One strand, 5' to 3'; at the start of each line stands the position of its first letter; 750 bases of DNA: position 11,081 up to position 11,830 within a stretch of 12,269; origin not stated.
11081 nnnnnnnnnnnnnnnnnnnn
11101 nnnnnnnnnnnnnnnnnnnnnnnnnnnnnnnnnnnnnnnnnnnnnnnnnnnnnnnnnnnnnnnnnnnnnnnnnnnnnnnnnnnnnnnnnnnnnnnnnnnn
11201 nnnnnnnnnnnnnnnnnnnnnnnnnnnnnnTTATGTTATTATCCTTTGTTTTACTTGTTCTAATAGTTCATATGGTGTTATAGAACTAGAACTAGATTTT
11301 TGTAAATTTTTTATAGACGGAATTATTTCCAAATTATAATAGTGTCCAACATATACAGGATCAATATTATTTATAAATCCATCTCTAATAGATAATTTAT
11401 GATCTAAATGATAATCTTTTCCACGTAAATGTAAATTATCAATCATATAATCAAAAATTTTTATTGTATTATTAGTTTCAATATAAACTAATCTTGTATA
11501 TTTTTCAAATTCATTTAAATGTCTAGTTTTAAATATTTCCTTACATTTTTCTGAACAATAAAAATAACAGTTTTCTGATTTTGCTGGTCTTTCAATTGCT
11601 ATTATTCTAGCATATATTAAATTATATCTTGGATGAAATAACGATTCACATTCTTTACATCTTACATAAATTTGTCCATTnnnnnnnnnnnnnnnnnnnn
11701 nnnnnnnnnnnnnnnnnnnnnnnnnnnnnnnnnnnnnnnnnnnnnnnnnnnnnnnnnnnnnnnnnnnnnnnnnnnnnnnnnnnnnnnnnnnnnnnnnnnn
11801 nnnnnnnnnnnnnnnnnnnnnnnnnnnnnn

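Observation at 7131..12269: Non-canonical RNA polymerase gene arrangement: beta-prime C-terminus, then HNH endonuclease, then full-length divergent beta, with no rpoC downstream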

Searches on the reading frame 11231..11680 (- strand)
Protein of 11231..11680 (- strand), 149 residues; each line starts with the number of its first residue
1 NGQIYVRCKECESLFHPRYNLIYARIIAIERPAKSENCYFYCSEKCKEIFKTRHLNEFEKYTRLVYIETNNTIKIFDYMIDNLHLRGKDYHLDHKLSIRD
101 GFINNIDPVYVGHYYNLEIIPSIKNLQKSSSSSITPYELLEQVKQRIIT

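Call 28: search_protein_families(library=pfam, proteins=[window:11231-11680:-], max_evalue=10)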
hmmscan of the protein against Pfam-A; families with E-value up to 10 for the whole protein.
window:11231-11680:- (149 aa): 3 families
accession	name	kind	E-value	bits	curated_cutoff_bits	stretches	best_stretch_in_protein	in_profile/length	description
PF04945.19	YHS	-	0.089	13.3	30.3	1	39-51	25-37/47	YHS domain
PF05876.18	GpA_ATPase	-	0.13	12.3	25.6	1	5-54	194-237/247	Phage terminase large subunit gpA, ATPase domain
PF24273.1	TRASH_HVO_1752_C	-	7.2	7.3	27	0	8-20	29-41/47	HVO_1752, C-terminal TRASH domain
